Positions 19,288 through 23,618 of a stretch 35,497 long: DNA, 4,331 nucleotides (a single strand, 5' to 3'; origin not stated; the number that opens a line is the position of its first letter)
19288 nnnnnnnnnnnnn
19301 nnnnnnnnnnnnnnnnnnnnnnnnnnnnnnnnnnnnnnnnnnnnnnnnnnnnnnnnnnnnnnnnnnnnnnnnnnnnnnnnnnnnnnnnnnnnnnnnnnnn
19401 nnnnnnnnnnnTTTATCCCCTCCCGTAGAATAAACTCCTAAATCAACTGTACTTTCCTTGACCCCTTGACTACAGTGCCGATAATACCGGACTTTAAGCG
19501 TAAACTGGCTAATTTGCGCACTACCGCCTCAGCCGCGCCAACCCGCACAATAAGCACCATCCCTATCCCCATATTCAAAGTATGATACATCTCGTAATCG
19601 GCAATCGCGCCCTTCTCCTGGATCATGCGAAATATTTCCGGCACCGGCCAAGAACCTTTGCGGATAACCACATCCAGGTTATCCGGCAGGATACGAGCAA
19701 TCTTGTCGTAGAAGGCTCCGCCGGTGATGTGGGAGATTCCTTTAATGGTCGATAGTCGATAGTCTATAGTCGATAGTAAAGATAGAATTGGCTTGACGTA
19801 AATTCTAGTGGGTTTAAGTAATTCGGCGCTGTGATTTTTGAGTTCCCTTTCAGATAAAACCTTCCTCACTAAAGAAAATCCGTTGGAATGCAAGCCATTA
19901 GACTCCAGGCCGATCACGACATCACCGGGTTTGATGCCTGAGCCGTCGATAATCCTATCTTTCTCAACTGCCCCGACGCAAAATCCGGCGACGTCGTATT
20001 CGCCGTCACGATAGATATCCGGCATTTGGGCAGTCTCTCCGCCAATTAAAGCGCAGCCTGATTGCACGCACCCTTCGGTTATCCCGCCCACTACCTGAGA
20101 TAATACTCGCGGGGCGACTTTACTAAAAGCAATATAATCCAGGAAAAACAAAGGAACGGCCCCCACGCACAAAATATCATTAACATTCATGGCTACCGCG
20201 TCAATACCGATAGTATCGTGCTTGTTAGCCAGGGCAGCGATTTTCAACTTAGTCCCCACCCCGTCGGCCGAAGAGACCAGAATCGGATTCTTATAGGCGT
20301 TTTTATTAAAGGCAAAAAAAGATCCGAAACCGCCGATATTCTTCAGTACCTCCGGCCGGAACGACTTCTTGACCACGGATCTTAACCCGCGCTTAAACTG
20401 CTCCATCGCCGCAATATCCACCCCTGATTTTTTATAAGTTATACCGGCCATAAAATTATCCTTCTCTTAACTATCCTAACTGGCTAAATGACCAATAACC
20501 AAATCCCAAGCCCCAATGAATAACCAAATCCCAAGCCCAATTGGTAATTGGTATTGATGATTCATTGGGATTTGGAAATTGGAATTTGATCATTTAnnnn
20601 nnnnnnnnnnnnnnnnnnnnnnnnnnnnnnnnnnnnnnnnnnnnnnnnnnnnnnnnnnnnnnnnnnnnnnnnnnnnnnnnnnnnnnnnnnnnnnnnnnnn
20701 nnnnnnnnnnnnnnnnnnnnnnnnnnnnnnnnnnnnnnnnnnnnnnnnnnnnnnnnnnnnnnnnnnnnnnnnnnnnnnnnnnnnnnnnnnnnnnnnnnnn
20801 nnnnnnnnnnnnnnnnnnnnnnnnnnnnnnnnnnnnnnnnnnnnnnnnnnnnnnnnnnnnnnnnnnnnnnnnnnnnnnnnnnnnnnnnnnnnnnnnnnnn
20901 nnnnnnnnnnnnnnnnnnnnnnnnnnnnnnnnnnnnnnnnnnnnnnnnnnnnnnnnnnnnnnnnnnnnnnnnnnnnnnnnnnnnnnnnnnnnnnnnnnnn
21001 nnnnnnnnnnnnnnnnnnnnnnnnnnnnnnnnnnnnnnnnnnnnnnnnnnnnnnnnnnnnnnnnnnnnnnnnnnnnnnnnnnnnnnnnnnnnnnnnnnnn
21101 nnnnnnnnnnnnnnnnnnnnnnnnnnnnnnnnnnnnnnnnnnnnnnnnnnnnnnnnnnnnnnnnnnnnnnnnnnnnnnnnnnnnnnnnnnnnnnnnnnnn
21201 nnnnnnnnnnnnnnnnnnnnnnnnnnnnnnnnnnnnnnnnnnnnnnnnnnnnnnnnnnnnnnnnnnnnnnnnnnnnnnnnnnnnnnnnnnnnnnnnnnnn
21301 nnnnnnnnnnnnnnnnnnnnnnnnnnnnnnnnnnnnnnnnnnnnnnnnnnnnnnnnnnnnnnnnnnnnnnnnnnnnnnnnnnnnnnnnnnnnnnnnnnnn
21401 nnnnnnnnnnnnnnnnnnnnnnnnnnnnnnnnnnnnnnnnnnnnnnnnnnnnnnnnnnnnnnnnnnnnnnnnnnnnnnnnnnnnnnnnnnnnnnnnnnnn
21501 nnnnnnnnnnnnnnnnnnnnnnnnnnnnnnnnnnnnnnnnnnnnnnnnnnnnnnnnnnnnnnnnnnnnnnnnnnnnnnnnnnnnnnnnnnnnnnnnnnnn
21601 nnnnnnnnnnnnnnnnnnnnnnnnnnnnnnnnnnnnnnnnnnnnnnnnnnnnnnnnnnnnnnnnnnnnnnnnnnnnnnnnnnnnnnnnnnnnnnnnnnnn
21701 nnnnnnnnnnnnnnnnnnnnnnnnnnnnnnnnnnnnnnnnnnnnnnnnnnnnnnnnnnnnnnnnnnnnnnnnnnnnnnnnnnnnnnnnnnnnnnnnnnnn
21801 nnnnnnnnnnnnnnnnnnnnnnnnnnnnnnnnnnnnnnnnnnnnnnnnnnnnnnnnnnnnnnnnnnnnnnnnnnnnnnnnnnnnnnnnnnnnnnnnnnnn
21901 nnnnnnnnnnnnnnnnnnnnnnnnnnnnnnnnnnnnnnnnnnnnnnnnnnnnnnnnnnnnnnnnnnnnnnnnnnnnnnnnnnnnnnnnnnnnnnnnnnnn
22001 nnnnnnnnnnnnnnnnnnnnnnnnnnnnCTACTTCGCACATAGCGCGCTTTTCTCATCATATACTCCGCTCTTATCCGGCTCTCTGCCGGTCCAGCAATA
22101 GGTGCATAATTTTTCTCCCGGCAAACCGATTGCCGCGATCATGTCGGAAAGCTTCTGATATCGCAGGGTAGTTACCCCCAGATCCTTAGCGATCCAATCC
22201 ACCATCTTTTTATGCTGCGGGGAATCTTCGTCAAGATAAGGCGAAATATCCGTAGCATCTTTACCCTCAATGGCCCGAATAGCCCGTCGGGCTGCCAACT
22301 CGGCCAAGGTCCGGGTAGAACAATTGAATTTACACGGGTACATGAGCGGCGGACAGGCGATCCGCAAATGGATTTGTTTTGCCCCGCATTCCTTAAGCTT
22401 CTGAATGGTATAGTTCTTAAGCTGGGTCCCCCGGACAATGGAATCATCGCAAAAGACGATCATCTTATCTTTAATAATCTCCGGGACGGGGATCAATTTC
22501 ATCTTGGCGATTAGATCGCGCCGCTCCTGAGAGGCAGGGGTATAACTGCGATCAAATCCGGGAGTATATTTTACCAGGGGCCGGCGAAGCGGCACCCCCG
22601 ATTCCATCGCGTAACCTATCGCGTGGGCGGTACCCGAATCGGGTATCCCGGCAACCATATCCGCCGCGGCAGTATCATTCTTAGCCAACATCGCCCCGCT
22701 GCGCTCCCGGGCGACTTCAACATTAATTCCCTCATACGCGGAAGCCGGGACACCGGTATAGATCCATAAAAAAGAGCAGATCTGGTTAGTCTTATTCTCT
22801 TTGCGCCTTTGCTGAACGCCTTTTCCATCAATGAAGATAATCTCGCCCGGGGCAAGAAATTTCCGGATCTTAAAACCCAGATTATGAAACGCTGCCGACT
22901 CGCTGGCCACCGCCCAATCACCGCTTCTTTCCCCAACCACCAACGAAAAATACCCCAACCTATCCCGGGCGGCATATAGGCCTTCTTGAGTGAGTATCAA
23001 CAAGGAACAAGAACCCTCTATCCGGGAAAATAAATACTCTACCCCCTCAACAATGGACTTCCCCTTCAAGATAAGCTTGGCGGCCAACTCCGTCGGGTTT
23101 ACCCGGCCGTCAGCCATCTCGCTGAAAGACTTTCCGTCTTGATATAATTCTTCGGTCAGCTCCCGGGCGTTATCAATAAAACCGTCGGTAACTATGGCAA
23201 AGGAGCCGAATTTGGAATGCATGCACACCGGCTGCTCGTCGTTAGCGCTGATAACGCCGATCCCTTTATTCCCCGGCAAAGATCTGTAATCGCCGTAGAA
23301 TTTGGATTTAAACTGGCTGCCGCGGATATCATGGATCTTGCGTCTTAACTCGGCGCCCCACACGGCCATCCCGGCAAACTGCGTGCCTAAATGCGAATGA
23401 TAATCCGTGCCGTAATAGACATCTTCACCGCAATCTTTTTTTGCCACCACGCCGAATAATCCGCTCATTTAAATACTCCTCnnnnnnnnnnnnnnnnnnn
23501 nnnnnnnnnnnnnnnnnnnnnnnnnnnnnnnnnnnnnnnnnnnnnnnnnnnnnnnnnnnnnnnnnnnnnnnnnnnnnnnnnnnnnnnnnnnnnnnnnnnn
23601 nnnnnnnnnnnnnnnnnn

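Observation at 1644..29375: A 7-nt periodicity underlies most repeats in the window, intergenic and intragenic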

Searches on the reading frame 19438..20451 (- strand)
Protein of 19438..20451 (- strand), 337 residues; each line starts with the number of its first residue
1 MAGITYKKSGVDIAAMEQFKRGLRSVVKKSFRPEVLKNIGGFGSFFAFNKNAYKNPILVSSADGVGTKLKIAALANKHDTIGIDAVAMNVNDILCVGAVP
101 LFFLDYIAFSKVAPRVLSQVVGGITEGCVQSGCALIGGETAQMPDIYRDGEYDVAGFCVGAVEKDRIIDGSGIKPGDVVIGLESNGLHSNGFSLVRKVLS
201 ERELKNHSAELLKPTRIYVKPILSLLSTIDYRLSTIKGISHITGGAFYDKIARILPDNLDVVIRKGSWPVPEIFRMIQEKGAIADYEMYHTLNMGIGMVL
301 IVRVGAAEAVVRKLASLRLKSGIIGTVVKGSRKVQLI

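Call 60: search_protein_families(library=pfam, proteins=[window:19438-20451:-])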
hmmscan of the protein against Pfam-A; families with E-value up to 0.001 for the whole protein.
window:19438-20451:- (337 aa): 2 families
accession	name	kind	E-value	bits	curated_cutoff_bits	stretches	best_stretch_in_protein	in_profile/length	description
PF02769.27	AIRS_C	-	8.9e-27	94.6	23.1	1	174-332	1-150/156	AIR synthase related protein, C-terminal domain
PF00586.29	AIRS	-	1.6e-26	93.3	24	1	58-162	15-112/112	AIR synthase related protein, N-terminal domain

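Call 75: search_solved_structures(query=window:19438-20451:-, show_alignments=1, max_evalue=1e-30)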
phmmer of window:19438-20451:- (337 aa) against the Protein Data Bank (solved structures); distinct sequences matched with E-value up to 1e-30: 18.
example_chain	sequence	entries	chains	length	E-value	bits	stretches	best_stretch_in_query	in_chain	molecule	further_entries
2z01_A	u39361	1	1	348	9.9e-96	324.1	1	5-331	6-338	Phosphoribosylformylglycinamidine cyclo-ligase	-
2btu_A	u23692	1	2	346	2.5e-94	319.4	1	5-331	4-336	PHOSPHORIBOSYL-AMINOIMIDAZOLE SYNTHETASE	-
9jzw_A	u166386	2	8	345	1.3e-93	317.1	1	3-306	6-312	Phosphoribosylformylglycinamidine cyclo-ligase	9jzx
1cli_A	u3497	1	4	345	1.3e-93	317.1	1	3-306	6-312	PROTEIN (PHOSPHORIBOSYL-AMINOIMIDAZOLE SYNTHETASE)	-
5vk4_A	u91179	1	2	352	1.9e-91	310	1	3-311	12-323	Phosphoribosylformylglycinamidine cyclo-ligase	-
3p4e_A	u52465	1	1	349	4.9e-91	308.6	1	4-328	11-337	Phosphoribosylformylglycinamidine cyclo-ligase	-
9vnu_A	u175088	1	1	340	7.9e-82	278.4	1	3-334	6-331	Phosphoribosylformylglycinamidine cyclo-ligase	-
2v9y_A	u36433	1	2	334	2.2e-78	267.1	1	38-329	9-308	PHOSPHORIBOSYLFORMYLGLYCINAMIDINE CYCLO-LIGASE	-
3m84_A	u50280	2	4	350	1.3e-74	254.7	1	1-306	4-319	Phosphoribosylformylglycinamidine cyclo-ligase | Phosphoribosylaminoimidazole (AIR) synthetase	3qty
7lvp_A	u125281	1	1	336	3.6e-74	253.2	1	38-328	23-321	AIR synthase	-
5avm_A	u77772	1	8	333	4.8e-71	243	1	5-329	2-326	Phosphoribosylformylglycinamidine cyclo-ligase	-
9jzy_A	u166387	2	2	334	7e-61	209.5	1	4-335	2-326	Phosphoribosylformylglycinamidine cyclo-ligase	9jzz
9k06_A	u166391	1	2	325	1.3e-60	208.7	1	38-334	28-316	Phosphoribosylformylglycinamidine cyclo-ligase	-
9k05_A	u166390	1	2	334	5.8e-58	200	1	4-334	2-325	Phosphoribosylformylglycinamidine cyclo-ligase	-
9k00_A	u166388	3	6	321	7.8e-58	199.5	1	42-334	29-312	Phosphoribosylformylglycinamidine cyclo-ligase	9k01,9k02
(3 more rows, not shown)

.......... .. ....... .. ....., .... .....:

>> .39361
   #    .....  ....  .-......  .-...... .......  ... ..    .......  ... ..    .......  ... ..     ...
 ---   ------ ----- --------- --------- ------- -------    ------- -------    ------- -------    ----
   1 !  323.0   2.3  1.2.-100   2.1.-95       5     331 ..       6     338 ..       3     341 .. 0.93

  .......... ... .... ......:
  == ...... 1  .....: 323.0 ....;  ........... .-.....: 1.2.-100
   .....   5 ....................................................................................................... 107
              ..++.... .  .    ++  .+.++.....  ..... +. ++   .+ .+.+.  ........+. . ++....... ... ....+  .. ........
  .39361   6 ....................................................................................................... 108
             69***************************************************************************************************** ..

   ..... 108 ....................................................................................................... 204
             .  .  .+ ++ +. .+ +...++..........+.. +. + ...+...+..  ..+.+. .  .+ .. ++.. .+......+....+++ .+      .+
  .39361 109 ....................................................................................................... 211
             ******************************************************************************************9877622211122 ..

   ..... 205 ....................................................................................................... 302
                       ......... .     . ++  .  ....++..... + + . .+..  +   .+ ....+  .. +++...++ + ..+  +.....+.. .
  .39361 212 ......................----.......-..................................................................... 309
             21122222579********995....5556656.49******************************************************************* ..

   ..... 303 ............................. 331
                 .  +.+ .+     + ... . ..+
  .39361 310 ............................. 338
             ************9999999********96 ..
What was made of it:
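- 19748..19785 (-): purM loop array CTATCGA x4, giving the peptide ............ It adds 5 aa relative to solved PurM 2z01 (call 75).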

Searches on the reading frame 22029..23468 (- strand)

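Call 60: search_protein_families(library=pfam, proteins=[window:22029-23468:-])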
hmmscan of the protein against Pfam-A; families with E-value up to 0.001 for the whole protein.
window:22029-23468:- (479 aa): 2 families
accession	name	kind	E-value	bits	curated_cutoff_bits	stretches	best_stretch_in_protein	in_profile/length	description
PF13537.11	GATase_7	-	2.6e-15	56.9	25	1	74-195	9-122/123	Glutamine amidotransferase domain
PF13522.11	GATase_6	-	0.00011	22.7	27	1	76-190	27-130/130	Glutamine amidotransferase domain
